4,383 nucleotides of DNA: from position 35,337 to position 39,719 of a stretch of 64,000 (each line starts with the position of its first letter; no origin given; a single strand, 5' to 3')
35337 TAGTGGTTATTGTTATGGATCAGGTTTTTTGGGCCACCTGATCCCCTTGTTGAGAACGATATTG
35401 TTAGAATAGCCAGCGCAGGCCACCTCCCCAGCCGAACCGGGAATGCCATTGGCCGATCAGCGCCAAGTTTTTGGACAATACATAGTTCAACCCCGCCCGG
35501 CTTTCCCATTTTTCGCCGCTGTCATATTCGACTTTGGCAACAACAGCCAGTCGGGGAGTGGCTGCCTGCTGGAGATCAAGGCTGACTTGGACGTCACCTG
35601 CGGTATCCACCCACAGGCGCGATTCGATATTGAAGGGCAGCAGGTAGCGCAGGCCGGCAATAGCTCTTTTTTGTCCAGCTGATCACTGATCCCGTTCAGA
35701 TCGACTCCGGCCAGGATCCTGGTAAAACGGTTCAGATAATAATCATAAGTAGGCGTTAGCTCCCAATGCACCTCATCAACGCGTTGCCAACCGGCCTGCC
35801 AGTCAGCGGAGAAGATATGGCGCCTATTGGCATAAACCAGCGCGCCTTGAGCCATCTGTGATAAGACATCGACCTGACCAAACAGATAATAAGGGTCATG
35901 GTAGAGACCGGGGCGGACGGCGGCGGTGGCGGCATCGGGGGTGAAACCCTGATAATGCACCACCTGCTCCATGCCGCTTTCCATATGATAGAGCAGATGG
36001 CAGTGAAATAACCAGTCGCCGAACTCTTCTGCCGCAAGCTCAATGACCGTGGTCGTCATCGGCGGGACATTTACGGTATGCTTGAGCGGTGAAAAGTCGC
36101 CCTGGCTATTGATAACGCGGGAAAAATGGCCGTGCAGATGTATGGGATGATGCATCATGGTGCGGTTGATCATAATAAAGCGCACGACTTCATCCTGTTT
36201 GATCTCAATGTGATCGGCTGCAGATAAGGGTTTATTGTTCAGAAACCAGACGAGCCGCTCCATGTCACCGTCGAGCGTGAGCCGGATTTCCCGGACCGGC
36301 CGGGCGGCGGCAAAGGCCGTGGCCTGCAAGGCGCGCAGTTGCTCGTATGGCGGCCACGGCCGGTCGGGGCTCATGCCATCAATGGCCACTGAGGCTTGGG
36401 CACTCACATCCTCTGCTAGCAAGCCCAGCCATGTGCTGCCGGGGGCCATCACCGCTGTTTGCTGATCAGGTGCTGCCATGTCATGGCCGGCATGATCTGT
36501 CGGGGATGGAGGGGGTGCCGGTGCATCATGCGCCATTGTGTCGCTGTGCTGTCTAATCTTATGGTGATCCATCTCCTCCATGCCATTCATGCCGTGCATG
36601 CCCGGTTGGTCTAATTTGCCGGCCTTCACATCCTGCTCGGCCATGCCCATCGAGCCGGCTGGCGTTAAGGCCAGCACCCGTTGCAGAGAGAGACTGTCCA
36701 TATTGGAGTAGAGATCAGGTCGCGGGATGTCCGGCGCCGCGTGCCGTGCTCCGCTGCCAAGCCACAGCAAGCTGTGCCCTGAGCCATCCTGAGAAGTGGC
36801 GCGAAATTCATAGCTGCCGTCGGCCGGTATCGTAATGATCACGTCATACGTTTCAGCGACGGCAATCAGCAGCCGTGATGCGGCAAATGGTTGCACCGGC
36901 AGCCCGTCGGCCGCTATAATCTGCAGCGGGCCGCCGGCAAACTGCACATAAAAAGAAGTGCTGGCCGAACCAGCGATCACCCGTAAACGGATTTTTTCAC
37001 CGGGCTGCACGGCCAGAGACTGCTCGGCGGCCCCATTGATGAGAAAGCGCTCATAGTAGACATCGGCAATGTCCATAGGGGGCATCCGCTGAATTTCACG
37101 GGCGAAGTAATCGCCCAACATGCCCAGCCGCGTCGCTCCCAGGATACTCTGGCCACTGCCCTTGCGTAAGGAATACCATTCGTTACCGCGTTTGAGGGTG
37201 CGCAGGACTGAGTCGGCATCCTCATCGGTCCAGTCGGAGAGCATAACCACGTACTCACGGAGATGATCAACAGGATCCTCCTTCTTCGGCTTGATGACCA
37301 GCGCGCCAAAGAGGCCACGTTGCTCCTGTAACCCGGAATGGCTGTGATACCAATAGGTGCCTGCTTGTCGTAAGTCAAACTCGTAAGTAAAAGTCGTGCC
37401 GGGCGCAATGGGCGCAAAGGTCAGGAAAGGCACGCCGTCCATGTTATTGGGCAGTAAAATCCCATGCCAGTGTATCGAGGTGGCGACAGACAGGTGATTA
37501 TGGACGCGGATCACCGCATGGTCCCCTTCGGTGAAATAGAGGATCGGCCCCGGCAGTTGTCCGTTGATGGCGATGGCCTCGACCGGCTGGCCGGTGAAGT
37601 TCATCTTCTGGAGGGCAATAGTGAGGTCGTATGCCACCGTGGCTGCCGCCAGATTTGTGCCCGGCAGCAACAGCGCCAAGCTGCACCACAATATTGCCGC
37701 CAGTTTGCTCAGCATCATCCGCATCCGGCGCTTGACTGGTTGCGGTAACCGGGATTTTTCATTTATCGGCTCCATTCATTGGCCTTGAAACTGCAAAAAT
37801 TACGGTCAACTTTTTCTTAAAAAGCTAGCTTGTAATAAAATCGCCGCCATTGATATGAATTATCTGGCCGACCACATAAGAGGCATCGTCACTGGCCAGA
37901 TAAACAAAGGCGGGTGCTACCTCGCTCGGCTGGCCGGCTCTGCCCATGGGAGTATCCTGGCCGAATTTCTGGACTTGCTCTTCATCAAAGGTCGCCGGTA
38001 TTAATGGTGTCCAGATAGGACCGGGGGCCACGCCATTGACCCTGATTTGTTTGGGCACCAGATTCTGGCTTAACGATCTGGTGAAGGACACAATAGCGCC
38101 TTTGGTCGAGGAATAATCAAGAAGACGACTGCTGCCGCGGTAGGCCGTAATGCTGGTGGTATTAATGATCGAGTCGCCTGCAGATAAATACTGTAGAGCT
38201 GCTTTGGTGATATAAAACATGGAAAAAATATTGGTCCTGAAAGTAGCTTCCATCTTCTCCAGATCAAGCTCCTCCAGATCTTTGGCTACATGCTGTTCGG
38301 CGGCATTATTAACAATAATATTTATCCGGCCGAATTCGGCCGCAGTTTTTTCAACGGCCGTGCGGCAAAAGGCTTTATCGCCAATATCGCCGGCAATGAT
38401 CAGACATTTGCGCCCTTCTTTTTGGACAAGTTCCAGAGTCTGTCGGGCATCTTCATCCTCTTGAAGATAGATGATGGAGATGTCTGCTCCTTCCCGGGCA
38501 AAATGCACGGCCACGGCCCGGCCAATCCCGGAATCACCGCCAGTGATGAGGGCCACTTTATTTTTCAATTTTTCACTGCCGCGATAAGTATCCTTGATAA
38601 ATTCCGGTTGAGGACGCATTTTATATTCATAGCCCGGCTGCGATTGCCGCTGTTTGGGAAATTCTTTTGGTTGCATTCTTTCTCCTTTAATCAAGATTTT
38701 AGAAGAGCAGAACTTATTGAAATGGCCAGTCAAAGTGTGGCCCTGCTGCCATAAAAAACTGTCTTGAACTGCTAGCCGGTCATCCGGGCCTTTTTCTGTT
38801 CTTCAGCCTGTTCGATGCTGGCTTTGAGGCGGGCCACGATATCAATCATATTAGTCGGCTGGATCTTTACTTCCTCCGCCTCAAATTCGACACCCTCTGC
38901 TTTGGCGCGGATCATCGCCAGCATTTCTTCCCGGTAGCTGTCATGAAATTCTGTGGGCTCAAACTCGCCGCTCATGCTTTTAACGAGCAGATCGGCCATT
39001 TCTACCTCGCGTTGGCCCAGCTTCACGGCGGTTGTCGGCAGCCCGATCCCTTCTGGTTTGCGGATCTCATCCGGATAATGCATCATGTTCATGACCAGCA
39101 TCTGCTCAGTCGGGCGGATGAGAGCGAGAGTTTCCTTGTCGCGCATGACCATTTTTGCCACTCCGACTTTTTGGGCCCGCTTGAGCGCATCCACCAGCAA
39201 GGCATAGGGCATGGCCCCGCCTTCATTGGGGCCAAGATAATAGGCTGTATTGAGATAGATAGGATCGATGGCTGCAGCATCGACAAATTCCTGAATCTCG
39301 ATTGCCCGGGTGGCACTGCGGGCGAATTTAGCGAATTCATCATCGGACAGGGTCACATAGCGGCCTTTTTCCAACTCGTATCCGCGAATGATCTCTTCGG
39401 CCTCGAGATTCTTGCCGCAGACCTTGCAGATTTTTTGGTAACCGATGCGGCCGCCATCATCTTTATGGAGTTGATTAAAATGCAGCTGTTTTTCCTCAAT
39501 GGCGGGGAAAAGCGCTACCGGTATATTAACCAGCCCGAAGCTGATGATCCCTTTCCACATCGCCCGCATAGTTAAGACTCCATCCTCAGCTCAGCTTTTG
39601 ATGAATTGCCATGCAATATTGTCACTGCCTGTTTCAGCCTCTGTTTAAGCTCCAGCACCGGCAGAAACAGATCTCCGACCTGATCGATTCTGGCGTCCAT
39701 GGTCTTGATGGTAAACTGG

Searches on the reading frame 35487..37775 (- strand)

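Call 10: search_protein_families(library=pfam, proteins=[window:35487-37775:-], max_evalue=0.01)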
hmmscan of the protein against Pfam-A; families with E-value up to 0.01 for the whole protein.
window:35487-37775:- (762 aa): 4 families
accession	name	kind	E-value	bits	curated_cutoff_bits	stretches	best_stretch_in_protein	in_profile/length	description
PF07732.21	Cu-oxidase_3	-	3.3e-44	150.2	21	1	56-165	5-118/119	Multicopper oxidase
PF07731.20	Cu-oxidase_2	-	8e-30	103.8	20.4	1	496-604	7-129/137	Multicopper oxidase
PF00394.28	Cu-oxidase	-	2.5e-22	80.1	21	1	174-329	2-136/157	Multicopper oxidase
PF23509.1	MSMEG_3727_PQQ-assoc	-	3.1e-05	23.9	27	1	103-162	80-135/152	MSMEG_3727, PQQ-associated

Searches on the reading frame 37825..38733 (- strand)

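Call 10: search_protein_families(library=pfam, proteins=[window:37825-38733:-], max_evalue=0.01)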
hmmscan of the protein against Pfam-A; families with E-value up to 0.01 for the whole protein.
window:37825-38733:- (302 aa): 6 families
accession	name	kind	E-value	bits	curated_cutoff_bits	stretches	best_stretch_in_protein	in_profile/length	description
PF13561.12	adh_short_C2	-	3.3e-58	197.5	27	1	67-297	5-234/236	Enoyl-(Acyl carrier protein) reductase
PF00106.31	adh_short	-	1.4e-46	158.9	26.6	1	59-249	1-191/195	short chain dehydrogenase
PF23441.1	SDR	-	4.6e-13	49.6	27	1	54-300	3-257/258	SDR-like rossmann domain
PF08659.16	KR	-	1.6e-12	48.1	22.6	1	61-223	3-165/180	KR domain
PF01370.27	Epimerase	-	6.2e-05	23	20.9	1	61-182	1-105/240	NAD dependent epimerase/dehydratase family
PF16363.11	GDP_Man_Dehyd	-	0.00016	21.7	27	1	62-181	1-115/332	GDP-mannose 4,6 dehydratase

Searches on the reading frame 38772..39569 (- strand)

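Call 10: search_protein_families(library=pfam, proteins=[window:38772-39569:-], max_evalue=0.01)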
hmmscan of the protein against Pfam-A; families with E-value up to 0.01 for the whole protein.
window:38772-39569:- (265 aa): 1 family
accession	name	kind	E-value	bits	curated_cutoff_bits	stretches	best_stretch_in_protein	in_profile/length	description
PF02735.22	Ku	-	5.1e-51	173.7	25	1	10-190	1-189/190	Ku70/Ku80 beta-barrel domain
